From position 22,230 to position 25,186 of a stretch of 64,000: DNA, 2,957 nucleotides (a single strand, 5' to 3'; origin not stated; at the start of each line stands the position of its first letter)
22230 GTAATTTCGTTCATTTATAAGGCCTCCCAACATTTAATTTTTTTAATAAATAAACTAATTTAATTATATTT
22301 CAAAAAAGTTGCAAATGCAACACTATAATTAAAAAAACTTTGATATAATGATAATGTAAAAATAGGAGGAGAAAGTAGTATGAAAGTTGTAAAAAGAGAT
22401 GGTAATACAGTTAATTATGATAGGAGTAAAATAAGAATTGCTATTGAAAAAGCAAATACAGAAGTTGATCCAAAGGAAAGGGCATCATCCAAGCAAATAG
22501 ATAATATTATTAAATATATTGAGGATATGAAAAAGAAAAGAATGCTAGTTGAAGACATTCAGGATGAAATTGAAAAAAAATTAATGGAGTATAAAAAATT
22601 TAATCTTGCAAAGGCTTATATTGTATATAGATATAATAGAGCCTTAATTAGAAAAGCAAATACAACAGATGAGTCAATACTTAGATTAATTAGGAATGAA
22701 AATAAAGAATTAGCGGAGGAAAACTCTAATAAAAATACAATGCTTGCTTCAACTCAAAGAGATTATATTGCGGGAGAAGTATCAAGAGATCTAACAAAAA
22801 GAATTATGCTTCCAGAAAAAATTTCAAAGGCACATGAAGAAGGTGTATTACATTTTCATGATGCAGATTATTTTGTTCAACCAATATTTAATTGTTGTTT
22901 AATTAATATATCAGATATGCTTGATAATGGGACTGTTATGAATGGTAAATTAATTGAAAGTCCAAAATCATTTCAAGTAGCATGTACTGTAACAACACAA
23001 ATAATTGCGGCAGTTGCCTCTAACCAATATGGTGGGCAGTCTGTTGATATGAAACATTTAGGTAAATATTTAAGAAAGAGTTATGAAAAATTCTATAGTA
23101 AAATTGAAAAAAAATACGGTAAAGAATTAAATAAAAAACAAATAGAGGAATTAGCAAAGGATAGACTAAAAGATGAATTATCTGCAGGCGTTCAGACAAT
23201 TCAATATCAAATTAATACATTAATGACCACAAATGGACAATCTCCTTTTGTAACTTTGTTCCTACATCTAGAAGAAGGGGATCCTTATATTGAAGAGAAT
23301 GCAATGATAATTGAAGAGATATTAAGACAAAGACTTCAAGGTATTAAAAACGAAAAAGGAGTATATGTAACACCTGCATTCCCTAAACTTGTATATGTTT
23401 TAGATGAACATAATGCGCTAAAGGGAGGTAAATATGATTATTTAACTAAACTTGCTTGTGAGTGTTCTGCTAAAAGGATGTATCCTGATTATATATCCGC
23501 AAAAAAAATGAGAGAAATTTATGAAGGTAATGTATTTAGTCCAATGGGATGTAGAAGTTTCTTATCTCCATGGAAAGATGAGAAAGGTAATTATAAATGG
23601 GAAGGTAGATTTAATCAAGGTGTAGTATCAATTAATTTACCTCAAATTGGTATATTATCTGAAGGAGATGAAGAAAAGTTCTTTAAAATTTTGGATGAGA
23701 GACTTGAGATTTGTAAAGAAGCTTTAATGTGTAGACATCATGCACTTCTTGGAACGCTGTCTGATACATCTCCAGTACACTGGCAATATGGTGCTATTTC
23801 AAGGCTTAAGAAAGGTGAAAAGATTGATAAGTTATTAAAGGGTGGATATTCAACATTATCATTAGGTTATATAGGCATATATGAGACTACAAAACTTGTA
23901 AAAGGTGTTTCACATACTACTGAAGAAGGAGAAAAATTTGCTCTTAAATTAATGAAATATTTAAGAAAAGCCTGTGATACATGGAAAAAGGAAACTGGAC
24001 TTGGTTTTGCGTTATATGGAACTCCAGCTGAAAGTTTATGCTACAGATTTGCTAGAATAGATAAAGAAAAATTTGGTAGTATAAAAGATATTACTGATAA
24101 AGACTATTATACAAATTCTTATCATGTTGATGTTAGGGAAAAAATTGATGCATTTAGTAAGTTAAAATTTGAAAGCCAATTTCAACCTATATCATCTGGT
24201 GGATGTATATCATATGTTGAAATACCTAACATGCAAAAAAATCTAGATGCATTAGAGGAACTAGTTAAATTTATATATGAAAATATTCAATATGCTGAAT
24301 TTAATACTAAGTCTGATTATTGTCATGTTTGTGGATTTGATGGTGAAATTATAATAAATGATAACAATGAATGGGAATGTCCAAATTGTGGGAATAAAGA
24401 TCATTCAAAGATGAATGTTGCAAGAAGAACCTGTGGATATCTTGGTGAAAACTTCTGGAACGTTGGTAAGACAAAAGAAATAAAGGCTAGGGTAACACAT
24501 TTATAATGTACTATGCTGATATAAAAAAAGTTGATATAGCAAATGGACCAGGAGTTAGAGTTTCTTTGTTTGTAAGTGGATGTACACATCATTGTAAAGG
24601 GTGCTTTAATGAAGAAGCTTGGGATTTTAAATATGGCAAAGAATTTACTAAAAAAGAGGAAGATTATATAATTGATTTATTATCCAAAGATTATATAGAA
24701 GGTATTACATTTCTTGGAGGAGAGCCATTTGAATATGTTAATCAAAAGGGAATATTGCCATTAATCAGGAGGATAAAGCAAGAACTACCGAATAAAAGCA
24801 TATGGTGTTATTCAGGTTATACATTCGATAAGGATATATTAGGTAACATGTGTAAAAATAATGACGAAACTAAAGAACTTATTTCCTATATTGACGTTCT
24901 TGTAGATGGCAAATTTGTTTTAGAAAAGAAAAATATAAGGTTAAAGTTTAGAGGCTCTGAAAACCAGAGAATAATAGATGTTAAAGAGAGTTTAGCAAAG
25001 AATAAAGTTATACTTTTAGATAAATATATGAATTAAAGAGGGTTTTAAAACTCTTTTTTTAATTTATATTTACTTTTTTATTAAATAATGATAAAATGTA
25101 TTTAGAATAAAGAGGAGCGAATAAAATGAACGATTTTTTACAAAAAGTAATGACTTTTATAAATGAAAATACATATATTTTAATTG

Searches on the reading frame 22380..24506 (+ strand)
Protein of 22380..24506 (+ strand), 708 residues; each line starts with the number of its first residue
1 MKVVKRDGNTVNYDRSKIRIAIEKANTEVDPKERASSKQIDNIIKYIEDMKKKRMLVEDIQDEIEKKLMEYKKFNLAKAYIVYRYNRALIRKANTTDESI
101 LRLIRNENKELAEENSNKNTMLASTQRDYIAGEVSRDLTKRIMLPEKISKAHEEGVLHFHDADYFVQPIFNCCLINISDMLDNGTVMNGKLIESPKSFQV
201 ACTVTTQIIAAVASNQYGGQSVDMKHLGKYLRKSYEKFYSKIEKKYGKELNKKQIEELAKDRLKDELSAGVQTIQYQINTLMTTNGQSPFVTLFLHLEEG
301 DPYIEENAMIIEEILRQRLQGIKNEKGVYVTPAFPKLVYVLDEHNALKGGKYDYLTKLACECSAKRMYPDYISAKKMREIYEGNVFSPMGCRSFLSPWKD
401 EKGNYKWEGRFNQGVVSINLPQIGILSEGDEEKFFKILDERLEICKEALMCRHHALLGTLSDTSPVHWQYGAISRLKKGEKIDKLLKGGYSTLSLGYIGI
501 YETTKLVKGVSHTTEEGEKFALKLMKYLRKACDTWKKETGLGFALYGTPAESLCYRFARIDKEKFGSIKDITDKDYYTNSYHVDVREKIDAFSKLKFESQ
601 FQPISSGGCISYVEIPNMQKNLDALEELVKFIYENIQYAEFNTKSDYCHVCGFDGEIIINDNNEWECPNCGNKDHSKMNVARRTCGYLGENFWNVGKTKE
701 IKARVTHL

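Call 7: search_protein_families(library=pfam, proteins=[window:22380-24506:+])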
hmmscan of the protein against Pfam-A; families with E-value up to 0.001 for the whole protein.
window:22380-24506:+ (708 aa): 4 families
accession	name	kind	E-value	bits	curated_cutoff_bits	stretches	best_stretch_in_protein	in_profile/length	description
PF13597.11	NRDD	-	7.1e-195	649.3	26.2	1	114-707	1-562/562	Anaerobic ribonucleoside-triphosphate reductase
PF01228.26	Gly_radical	-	5.3e-22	78.8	22.2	1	586-690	2-104/106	Glycine radical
PF03477.21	ATP-cone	-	7.6e-19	68.5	25.8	1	1-87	1-86/88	ATP cone domain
PF07282.18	Cas12f1-like_TNB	-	0.00087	19.8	26.3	0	645-681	28-57/60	Cas12f1-like, TNB domain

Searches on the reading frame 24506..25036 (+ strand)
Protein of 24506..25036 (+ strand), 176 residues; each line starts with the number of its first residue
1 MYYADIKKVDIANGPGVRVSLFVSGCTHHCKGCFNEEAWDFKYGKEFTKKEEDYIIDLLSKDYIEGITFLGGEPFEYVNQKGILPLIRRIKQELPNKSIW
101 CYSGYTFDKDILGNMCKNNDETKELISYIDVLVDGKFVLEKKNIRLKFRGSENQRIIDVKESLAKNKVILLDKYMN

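Call 7: search_protein_families(library=pfam, proteins=[window:24506-25036:+])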
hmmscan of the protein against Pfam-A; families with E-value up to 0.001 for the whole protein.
window:24506-25036:+ (176 aa): 2 families
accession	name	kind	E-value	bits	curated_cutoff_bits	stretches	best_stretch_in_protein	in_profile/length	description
PF13353.11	Fer4_12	-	4.9e-55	186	22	1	12-157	1-137/137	4Fe-4S single cluster domain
PF04055.27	Radical_SAM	-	1.9e-08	35.1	29.5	1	22-117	3-99/166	Radical SAM superfamily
